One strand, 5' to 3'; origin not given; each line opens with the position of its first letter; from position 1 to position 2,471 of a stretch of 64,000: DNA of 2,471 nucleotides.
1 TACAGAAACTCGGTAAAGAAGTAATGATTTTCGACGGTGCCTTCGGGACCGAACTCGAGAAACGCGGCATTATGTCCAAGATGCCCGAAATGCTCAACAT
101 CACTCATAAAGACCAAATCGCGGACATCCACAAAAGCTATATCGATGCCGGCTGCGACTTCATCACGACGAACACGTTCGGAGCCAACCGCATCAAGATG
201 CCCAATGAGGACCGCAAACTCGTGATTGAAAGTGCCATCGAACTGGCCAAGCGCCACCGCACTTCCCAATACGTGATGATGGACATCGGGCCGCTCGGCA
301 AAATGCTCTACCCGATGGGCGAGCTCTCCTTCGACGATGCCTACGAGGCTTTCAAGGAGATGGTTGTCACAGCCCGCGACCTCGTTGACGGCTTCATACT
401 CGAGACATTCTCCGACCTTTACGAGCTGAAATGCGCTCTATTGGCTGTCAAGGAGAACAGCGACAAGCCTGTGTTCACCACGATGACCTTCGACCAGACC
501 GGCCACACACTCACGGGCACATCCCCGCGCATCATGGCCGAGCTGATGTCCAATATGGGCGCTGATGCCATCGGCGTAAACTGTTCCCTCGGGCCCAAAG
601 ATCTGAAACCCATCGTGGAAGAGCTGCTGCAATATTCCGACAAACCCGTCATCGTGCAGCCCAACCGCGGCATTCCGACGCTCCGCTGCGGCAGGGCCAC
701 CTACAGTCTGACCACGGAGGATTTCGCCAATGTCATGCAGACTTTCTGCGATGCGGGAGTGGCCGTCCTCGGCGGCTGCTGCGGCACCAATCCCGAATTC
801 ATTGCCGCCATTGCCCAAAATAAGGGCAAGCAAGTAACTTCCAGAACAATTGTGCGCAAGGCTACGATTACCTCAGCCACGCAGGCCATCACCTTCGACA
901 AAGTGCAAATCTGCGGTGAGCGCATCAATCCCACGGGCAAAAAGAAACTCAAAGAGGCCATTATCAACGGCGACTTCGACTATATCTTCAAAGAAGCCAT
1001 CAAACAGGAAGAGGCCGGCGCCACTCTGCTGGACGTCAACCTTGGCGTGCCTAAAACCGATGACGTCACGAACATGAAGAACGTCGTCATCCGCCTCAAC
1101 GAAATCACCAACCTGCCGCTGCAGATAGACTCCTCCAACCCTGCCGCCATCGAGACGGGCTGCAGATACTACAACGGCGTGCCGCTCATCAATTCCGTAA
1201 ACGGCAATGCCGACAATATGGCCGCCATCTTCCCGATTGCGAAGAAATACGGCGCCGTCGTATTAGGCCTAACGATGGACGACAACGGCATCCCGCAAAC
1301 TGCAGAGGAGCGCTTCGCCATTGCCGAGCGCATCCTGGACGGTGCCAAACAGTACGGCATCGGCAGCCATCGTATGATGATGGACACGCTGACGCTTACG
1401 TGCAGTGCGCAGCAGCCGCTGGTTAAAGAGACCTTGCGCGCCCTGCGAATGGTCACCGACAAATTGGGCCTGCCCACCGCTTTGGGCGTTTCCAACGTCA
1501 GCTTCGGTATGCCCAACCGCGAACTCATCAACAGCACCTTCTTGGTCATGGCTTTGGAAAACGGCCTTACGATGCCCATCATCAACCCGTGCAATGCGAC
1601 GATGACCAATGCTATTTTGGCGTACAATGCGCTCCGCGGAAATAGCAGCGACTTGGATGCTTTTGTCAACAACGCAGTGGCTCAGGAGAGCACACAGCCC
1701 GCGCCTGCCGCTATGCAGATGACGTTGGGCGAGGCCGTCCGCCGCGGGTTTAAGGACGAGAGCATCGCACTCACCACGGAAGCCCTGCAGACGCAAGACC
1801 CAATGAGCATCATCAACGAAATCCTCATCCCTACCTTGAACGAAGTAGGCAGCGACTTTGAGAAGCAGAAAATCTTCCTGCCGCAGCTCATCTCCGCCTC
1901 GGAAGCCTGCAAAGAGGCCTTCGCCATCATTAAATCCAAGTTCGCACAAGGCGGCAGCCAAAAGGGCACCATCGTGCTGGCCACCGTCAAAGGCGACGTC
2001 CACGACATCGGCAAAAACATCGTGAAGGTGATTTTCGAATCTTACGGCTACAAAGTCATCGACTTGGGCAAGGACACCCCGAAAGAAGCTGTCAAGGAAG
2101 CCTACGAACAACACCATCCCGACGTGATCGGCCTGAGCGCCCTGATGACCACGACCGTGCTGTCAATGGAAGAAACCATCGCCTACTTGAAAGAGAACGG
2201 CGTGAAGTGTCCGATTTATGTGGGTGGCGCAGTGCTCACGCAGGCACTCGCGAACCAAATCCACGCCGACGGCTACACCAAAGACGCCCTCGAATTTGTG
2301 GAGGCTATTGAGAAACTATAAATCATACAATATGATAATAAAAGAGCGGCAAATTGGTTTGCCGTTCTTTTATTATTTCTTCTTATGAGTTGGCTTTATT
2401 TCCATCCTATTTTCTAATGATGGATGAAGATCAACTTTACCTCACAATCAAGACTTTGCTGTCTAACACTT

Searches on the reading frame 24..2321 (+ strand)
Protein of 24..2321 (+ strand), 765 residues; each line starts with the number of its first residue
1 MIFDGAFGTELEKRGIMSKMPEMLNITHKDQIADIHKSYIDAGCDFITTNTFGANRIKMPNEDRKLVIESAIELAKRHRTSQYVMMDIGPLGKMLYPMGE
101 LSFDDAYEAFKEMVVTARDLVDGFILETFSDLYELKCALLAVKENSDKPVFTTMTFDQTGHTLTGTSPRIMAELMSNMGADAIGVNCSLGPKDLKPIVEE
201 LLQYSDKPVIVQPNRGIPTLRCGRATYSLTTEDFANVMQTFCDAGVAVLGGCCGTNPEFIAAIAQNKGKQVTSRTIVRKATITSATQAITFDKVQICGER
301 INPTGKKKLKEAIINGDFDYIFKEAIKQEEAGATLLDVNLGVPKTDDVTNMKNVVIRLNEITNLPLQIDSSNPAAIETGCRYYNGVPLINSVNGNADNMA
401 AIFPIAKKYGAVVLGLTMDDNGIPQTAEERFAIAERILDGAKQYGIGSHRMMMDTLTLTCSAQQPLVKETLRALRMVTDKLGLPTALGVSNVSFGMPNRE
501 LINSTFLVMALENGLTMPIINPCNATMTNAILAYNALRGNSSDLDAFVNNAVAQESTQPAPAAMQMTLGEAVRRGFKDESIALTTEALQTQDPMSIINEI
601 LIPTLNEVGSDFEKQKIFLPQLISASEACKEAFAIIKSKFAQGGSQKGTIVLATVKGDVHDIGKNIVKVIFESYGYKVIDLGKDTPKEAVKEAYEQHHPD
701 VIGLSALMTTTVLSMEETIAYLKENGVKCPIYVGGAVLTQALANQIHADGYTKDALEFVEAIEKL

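Call 5: search_protein_families(library=pfam, proteins=[window:24-2321:+], max_evalue=1)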
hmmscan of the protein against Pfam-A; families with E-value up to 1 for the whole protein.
window:24-2321:+ (765 aa): 5 families
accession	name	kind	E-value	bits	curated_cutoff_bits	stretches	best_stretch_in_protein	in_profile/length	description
PF02574.22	S-methyl_trans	-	1.8e-66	225.3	22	1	1-265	1-281/283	Homocysteine S-methyltransferase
PF02310.24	B12-binding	-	3.2e-25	88.8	32.1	1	649-757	2-118/121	B12 binding domain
PF00809.28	Pterin_bind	-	1.9e-23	83.8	25.5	1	298-520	1-243/244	Pterin binding enzyme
PF02607.22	B12-binding_2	-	4.1e-19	69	23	1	568-637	5-74/74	B12 binding domain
PF03599.22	CdhD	-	0.00018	20.8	24.8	1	344-420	78-153/387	CO dehydrogenase/acetyl-CoA synthase delta subunit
